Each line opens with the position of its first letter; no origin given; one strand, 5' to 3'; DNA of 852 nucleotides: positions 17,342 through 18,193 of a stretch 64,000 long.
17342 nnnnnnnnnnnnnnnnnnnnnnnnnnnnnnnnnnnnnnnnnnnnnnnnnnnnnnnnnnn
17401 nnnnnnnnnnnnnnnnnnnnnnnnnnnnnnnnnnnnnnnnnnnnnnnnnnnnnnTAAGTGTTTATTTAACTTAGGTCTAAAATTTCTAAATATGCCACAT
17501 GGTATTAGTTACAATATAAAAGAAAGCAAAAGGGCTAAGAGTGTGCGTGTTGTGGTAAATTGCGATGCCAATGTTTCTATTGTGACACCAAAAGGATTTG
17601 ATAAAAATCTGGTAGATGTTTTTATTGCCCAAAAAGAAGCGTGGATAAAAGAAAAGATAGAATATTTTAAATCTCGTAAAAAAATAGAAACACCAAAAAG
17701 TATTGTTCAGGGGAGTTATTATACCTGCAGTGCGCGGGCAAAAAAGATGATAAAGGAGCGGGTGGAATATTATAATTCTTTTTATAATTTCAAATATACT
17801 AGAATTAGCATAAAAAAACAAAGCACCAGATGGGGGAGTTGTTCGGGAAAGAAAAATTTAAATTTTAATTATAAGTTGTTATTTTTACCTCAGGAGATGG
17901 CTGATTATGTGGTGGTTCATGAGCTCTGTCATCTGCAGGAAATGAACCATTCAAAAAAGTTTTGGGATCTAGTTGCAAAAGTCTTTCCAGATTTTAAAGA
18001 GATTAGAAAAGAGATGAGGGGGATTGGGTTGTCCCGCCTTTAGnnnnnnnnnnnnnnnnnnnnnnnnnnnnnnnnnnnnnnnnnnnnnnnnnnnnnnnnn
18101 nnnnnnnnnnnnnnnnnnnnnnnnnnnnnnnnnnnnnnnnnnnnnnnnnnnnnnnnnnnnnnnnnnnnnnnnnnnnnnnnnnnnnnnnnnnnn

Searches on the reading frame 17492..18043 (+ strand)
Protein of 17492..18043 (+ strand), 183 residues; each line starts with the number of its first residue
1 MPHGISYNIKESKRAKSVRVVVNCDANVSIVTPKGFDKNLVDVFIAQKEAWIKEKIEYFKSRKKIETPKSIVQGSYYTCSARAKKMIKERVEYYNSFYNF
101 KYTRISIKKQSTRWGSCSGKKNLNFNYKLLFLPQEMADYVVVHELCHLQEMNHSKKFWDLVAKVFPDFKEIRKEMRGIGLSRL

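Call 13: search_protein_families(library=pfam, proteins=[window:17492-18043:+])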
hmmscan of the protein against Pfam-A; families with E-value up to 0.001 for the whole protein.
window:17492-18043:+ (183 aa): 3 families
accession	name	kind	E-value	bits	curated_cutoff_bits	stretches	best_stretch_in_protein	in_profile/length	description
PF01863.23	YgjP-like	-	1e-46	160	26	2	80-176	109-205/207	YgjP-like, metallopeptidase domain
PF08325.16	WLM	-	9.1e-05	23.1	26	1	129-171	75-117/190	WLM domain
PF10263.15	SprT-like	-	0.00035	20.8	25.6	1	89-149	3-73/108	SprT-like family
